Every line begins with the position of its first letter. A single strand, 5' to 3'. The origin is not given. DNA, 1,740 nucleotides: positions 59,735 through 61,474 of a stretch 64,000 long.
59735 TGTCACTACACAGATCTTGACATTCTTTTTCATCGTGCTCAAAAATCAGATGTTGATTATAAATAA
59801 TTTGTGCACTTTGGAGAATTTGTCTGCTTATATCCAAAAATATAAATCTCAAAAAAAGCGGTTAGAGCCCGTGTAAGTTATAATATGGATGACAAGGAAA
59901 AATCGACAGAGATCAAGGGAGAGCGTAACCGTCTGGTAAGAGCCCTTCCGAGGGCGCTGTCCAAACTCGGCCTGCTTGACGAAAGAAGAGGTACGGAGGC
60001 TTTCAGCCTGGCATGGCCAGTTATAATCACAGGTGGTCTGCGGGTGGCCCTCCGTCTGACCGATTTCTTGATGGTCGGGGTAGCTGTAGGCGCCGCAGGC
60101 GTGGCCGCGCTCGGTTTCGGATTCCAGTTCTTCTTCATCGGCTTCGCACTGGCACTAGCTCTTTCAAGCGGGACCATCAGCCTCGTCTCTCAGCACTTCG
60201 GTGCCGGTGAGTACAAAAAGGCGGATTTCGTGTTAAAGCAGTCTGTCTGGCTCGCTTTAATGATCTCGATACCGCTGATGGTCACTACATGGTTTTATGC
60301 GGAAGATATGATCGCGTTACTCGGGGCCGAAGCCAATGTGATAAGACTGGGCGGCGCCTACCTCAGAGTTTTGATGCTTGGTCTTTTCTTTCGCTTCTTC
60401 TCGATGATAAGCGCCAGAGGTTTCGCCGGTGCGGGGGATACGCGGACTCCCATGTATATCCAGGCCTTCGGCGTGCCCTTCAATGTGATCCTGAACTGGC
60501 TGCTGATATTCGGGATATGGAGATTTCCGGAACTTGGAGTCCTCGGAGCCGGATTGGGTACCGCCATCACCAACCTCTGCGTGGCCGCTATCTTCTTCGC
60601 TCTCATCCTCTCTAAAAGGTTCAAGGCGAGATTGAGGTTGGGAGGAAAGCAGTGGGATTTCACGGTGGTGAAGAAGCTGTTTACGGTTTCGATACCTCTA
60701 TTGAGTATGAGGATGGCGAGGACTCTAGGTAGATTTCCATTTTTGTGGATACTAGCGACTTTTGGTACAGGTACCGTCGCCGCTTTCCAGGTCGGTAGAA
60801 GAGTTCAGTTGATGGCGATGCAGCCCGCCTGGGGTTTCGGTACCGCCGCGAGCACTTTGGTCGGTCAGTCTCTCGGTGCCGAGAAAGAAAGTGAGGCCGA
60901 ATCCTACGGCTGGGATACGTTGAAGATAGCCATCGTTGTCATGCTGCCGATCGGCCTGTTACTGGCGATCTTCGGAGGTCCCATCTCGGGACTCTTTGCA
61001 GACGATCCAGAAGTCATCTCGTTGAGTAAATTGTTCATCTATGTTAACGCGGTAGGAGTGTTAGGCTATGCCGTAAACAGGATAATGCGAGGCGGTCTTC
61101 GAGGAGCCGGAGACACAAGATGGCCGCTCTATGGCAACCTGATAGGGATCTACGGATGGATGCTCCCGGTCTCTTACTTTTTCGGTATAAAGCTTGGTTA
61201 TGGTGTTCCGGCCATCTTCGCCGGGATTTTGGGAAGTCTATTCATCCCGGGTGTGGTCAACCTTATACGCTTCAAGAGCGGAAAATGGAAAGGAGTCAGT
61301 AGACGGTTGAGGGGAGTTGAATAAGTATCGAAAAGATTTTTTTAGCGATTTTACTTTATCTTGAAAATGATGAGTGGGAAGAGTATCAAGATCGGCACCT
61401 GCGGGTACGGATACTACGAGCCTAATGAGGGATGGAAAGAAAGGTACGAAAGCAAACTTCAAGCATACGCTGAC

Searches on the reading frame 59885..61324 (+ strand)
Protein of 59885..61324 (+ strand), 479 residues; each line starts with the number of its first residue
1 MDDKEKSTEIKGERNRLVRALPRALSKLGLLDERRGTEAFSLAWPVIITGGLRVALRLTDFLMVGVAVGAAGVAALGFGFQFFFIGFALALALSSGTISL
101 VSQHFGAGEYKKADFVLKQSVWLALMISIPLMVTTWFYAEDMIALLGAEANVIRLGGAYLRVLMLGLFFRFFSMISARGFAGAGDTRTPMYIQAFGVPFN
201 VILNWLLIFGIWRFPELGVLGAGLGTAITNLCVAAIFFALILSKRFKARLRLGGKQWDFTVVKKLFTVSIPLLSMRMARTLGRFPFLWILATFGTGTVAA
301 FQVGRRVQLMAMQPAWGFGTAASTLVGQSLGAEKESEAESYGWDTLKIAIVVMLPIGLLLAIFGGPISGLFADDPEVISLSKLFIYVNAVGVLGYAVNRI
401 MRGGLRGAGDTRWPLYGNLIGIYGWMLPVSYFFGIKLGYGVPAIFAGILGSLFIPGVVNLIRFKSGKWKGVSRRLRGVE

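Call 12: search_protein_families(library=pfam, proteins=[window:59885-61324:+])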
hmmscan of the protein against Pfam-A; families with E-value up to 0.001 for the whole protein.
window:59885-61324:+ (479 aa): 1 family
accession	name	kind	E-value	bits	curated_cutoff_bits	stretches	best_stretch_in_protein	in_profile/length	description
PF01554.23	MatE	-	5.4e-61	205.4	24.9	2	45-206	1-161/161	MatE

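Call 35: find_encoding_contigs(protein=window:59885-61324:+, flank=10000, max_places=3)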
Protein window:59885-61324:+ (479 aa): 1 contig read that carries it; 1 place shown.
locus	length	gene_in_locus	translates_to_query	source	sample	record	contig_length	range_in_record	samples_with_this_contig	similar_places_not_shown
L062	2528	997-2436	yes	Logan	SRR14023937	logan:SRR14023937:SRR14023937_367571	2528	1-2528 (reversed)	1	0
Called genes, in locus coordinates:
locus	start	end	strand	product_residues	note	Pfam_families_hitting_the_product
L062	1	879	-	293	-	?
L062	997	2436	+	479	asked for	PF01554:MatE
